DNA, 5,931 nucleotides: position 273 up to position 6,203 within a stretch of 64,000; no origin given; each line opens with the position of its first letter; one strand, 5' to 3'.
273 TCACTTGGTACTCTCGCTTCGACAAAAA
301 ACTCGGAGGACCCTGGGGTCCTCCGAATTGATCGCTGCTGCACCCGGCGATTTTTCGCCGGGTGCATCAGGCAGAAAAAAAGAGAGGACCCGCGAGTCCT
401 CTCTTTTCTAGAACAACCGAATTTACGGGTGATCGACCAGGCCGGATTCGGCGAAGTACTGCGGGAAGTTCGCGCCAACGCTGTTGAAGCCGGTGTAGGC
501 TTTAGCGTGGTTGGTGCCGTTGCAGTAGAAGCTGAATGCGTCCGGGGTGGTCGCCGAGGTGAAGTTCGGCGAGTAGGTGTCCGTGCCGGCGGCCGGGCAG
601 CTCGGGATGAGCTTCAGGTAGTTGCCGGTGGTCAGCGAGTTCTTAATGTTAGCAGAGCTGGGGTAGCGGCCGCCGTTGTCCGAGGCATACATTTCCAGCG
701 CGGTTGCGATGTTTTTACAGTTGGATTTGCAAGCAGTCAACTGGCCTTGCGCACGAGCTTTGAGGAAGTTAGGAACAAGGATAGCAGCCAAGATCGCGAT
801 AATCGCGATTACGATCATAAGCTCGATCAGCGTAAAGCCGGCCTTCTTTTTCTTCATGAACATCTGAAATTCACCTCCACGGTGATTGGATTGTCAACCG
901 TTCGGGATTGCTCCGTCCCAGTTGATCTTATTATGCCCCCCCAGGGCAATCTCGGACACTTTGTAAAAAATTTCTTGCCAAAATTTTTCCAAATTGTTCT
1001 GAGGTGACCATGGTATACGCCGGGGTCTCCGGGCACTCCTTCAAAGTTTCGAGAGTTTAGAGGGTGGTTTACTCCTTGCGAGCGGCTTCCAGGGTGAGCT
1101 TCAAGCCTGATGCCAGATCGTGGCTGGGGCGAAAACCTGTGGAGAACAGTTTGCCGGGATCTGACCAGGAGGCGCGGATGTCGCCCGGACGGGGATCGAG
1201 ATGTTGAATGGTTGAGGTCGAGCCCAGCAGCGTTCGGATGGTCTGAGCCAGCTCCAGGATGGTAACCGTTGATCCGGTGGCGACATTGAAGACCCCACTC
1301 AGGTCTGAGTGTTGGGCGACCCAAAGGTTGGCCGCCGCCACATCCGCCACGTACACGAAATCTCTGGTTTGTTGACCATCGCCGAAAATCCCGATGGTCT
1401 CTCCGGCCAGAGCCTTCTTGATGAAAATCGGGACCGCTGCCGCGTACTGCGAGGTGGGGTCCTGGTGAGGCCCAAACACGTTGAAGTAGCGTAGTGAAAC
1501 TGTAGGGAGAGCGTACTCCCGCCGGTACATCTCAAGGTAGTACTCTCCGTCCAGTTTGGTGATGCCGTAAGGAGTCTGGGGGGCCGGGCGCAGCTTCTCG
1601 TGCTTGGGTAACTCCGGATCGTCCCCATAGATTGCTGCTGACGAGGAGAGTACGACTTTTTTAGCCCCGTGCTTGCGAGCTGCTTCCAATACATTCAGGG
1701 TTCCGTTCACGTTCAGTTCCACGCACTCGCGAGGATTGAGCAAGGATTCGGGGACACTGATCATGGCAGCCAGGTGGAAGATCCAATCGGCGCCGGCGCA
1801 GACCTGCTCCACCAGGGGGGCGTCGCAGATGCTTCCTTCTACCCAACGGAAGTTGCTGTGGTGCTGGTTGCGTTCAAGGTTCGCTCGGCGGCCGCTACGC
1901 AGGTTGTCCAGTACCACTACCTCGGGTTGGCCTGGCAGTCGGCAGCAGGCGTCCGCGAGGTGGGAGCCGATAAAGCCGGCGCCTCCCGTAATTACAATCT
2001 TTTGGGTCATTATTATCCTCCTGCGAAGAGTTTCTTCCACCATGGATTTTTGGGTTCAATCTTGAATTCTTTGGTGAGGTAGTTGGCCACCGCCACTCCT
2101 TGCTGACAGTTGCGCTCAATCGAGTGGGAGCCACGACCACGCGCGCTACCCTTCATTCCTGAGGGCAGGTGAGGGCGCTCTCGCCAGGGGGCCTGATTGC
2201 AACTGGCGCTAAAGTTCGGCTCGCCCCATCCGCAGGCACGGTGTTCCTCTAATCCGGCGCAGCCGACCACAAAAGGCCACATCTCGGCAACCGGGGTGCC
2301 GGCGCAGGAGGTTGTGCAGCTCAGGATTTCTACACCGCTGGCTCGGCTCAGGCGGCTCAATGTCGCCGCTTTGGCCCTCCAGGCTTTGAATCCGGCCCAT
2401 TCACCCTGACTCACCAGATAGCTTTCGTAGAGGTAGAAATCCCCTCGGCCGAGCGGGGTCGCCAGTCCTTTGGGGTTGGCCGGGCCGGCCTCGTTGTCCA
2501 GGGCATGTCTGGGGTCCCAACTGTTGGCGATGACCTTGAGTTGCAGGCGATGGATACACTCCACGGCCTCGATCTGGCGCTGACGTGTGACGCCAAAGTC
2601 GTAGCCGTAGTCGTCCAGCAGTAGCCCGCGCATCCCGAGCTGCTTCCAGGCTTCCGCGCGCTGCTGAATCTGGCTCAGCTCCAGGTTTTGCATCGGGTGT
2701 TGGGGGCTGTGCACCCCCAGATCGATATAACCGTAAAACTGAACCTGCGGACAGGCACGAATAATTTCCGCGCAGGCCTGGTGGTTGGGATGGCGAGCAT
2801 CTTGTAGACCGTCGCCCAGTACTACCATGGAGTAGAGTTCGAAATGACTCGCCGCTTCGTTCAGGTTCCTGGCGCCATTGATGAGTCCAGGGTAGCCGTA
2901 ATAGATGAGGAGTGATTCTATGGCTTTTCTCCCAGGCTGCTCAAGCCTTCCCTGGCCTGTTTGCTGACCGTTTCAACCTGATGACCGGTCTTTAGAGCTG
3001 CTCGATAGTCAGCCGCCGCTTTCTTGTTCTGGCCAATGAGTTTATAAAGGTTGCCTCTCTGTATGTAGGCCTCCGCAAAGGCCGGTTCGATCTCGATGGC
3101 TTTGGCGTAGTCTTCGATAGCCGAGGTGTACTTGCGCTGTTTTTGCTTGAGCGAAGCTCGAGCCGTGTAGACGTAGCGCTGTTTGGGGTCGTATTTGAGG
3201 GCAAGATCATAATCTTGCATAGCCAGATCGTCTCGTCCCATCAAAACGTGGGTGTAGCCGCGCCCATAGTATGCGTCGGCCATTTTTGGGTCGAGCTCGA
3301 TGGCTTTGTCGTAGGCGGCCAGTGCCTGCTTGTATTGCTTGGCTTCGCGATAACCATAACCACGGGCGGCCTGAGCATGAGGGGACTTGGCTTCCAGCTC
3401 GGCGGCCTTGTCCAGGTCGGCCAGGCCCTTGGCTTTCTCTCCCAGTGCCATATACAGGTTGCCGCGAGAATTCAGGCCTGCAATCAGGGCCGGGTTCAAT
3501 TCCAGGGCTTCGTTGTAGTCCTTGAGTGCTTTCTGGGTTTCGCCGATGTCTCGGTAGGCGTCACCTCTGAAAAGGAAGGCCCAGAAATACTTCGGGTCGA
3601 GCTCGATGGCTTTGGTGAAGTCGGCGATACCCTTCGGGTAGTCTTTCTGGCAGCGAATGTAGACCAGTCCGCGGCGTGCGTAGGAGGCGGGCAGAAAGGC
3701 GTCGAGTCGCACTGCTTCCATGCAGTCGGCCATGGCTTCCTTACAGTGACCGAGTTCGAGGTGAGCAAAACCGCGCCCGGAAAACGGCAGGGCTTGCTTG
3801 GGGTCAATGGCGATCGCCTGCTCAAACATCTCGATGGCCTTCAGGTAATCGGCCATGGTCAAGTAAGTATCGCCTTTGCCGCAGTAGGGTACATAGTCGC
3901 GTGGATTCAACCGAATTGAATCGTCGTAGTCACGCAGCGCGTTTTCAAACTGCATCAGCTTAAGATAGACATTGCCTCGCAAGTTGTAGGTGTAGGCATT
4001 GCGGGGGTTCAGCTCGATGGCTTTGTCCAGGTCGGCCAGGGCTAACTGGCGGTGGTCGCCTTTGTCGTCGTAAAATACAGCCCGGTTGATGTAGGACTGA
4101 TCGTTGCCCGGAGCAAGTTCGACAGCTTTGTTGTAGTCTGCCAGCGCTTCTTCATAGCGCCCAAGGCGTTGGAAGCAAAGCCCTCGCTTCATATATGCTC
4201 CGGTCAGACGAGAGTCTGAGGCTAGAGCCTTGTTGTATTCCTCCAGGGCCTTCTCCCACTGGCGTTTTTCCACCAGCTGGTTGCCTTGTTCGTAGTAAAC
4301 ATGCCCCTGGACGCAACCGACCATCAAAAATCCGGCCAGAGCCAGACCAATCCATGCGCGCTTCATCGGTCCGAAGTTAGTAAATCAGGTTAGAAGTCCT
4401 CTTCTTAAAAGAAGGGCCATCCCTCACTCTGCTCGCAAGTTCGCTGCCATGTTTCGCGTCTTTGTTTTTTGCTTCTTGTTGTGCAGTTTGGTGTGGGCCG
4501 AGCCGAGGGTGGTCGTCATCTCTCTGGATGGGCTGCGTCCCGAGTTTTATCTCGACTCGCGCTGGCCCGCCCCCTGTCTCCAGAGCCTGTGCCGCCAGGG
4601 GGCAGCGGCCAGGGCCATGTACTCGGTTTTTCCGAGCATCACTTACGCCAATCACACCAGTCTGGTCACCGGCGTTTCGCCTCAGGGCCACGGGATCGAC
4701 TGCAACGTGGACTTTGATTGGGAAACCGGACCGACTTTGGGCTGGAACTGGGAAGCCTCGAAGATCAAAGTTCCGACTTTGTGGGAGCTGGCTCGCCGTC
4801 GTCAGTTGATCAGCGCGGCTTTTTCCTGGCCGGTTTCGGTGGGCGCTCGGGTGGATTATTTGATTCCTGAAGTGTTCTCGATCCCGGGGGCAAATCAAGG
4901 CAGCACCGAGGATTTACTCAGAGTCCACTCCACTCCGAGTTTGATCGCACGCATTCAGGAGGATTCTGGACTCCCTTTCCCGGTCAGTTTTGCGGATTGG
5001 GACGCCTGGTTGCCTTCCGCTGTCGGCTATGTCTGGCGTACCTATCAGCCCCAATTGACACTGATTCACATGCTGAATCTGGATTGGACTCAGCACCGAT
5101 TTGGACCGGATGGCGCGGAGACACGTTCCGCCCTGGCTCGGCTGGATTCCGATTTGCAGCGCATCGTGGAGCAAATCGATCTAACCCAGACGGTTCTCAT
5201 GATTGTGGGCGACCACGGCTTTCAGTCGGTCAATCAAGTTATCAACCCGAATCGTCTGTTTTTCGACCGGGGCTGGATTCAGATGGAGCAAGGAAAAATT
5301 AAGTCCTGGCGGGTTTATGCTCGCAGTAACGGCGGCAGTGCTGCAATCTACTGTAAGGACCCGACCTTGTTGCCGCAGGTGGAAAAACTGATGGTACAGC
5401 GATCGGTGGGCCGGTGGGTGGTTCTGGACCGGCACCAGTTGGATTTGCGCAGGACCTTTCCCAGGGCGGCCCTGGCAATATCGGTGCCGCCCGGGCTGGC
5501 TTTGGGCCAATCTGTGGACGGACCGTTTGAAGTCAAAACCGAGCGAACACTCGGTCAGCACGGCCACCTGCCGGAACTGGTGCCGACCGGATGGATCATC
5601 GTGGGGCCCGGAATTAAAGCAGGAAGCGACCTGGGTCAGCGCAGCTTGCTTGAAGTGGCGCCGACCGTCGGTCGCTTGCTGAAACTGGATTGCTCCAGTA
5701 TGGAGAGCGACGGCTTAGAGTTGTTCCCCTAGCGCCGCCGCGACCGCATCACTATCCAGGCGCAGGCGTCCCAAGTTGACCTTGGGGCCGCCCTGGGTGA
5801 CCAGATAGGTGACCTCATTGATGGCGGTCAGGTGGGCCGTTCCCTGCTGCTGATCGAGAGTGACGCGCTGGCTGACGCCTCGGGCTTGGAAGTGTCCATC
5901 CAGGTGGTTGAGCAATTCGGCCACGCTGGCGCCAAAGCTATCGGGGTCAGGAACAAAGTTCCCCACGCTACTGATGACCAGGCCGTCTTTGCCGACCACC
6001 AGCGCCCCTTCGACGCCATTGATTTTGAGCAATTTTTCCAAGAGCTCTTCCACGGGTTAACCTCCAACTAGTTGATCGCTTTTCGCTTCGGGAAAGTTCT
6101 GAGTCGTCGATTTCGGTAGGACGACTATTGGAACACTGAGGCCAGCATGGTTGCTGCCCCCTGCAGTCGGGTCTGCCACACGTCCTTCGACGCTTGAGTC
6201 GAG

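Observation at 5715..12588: Three-gene minus-strand module: giant TPR protein, acidic Pro/Glu-repeat tandem-Roadblock protein, stand-alone Roadblock. Candidate undescribed polarity or GTPase-regulatory scaffold.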

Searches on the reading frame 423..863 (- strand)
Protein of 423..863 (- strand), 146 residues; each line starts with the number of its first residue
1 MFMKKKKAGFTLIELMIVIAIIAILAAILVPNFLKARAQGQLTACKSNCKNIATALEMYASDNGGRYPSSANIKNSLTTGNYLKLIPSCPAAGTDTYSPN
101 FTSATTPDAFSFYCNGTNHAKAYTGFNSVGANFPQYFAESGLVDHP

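Call 89: search_protein_families(library=pfam, proteins=[window:423-863:-], max_evalue=0.001)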
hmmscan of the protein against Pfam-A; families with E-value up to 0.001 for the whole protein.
window:423-863:- (146 aa): 2 families
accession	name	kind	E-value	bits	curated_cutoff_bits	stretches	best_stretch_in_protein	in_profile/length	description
PF07963.17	N_methyl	-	1.6e-10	40.5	21.2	1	4-29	1-26/27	Prokaryotic N-terminal methylation motif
PF12669.12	FeoB_associated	-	0.00045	20.9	27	1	16-50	3-34/44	FeoB-associated Cys-rich membrane protein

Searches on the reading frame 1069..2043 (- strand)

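Call 6: search_protein_families(library=pfam, proteins=[window:1069-2043:-], max_evalue=0.01)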
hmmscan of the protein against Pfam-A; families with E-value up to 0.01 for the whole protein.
window:1069-2043:- (324 aa): 8 families
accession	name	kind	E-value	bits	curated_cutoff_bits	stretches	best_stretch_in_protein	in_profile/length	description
PF01370.27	Epimerase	-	2.2e-64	217.6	20.9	1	16-255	1-240/240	NAD dependent epimerase/dehydratase family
PF16363.11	GDP_Man_Dehyd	-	2.4e-52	178.9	27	1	18-275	2-268/332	GDP-mannose 4,6 dehydratase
PF01073.25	3Beta_HSD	-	3.1e-26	92.5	22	1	17-243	1-229/280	3-beta hydroxysteroid dehydrogenase/isomerase family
PF02719.21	Polysacc_synt_2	-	1.6e-21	77.2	20.2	1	16-278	1-252/293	Polysaccharide biosynthesis protein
PF07993.18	NAD_binding_4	-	4.4e-14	52.7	20.1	1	78-230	82-249/258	Male sterility protein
PF04321.23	RmlD_sub_bind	-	4e-13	49.5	27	1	15-284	2-240/287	RmlD substrate binding domain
PF13460.12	NAD_binding_10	-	3.1e-06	27.6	27.2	1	20-144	1-107/184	NAD(P)H-binding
PF05368.20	NmrA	-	0.0021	18.2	27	1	12-135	1-107/298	NmrA-like family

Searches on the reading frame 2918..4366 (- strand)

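Call 6: search_protein_families(library=pfam, proteins=[window:2918-4366:-], max_evalue=0.01)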
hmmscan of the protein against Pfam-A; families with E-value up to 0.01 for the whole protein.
window:2918-4366:- (482 aa): 24 families
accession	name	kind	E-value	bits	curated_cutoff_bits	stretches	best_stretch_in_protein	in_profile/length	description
PF00515.34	TPR_1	-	2.6e-72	236.4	27.8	9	57-88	3-34/34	Tetratricopeptide repeat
PF13414.12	TPR_11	-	6.3e-61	202.2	26.8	8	336-377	1-42/42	TPR repeat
PF07719.23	TPR_2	-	7.8e-61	197.7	27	7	57-88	3-34/34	Tetratricopeptide repeat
PF13181.12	TPR_8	-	3.5e-54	176.8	25.7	6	57-87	3-33/34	Tetratricopeptide repeat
PF13431.12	TPR_17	-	5.3e-43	142.1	24.4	5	114-144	3-33/34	Tetratricopeptide repeat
PF13371.12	TPR_9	-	4.6e-35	119.9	35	5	32-91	6-65/73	Tetratricopeptide repeat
PF13432.12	TPR_16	-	1.8e-30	105.4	32.7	4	25-88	1-64/65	Tetratricopeptide repeat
PF13424.12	TPR_12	-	1.9e-27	95.7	30.1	5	124-189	3-76/77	Tetratricopeptide repeat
PF13428.12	TPR_14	-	8.7e-22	75.9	23.5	2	329-370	1-42/44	Tetratricopeptide repeat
PF14559.12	TPR_19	-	1.9e-20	73.4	25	1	340-406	2-68/68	Tetratricopeptide repeat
PF25575.1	TPR_BSK1_C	-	1.5e-13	51.1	42.2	0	27-87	48-109/118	Serine/threonine-protein kinase BSK1-like, TPR repeats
PF12569.14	NatA_aux_su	-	6.7e-13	48.9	33.3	0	339-402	202-265/515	N-terminal acetyltransferase A, auxiliary subunit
PF01239.28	PPTA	-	1.7e-11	43.5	29.5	0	247-268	5-26/32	Protein prenyltransferase alpha subunit repeat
PF13174.12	TPR_6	-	1.4e-10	41.5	26.3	1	57-87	2-32/33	Tetratricopeptide repeat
PF13429.12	TPR_15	-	3.3e-08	33.7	26.2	0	260-293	147-178/280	Tetratricopeptide repeat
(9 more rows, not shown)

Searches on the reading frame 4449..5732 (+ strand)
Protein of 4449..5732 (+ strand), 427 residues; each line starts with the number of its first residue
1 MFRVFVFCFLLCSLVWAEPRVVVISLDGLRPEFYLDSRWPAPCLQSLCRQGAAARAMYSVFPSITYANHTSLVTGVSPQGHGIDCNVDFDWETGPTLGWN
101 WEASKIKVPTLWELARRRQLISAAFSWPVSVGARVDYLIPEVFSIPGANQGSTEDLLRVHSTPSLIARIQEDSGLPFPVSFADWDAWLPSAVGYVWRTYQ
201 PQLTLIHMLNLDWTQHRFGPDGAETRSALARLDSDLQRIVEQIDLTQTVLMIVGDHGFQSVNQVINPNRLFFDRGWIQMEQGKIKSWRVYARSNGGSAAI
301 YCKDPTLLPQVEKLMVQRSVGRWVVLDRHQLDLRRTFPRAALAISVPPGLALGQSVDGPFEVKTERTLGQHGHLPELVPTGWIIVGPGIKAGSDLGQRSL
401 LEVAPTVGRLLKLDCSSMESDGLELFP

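Call 6: search_protein_families(library=pfam, proteins=[window:4449-5732:+], max_evalue=0.01)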
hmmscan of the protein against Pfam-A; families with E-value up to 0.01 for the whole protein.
window:4449-5732:+ (427 aa): 2 families
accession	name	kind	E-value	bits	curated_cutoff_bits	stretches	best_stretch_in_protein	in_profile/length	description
PF01663.27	Phosphodiest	-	2.2e-43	149.6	23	1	21-312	1-283/342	Type I phosphodiesterase / nucleotide pyrophosphatase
PF01676.23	Metalloenzyme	-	0.00043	20.3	24.3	1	203-258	149-202/252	Metalloenzyme superfamily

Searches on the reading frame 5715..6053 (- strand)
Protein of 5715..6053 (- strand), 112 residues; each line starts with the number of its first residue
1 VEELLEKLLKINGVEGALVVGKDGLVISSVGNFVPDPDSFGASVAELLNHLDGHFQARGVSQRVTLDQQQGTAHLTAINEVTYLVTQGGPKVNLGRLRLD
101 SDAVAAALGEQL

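Call 6: search_protein_families(library=pfam, proteins=[window:5715-6053:-], max_evalue=0.01)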
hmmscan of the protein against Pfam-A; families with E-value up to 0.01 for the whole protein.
window:5715-6053:- (112 aa): 2 families
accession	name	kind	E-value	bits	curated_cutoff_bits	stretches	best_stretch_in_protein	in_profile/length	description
PF03259.23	Robl_LC7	-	1.6e-08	34.6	23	1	2-85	3-88/91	Roadblock/LC7 domain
PF16672.11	LAMTOR5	-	0.0022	18.5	27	1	1-71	5-72/88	Ragulator complex protein LAMTOR5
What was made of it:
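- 5715..6053 (-): Stand-alone Roadblock/LC7 protein of 112 aa. Pfam Robl_LC7 34.6 bits, above the gathering score (call 6).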

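Call 63: search_protein_families(library=padloc, proteins=[window:5715-6053:-], max_evalue=0.01)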
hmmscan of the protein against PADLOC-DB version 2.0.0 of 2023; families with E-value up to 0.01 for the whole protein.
window:5715-6053:- (112 aa): 0 families

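Call 64: search_protein_families(library=ncbifam, proteins=[window:5715-6053:-], max_evalue=0.01)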
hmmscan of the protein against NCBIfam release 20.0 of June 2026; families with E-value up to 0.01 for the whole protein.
window:5715-6053:- (112 aa): 0 families

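Call 77: search_solved_structures(query=window:5715-6053:-, max_evalue=1)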
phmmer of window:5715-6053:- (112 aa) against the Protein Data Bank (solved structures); distinct sequences matched with E-value up to 1: 2.
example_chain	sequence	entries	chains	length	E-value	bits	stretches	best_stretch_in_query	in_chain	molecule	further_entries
7f8m_A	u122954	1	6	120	0.034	17.8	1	10-109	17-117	Robl_LC7 domain-containing protein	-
3leq_A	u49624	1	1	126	0.038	17.6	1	10-110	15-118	uncharacterized protein cvnB5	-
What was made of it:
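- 5715..6053 (-): Best solved relatives are Asgard Roadblock 7f8m and Streptomyces conservon CvnB5 3leq, E about 0.03 (call 77).
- Closest known: Actinobacterial conservons. Same: The small Roadblock's best solved sequence relatives include CvnB5 (3leq, E 0.04, call 77).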
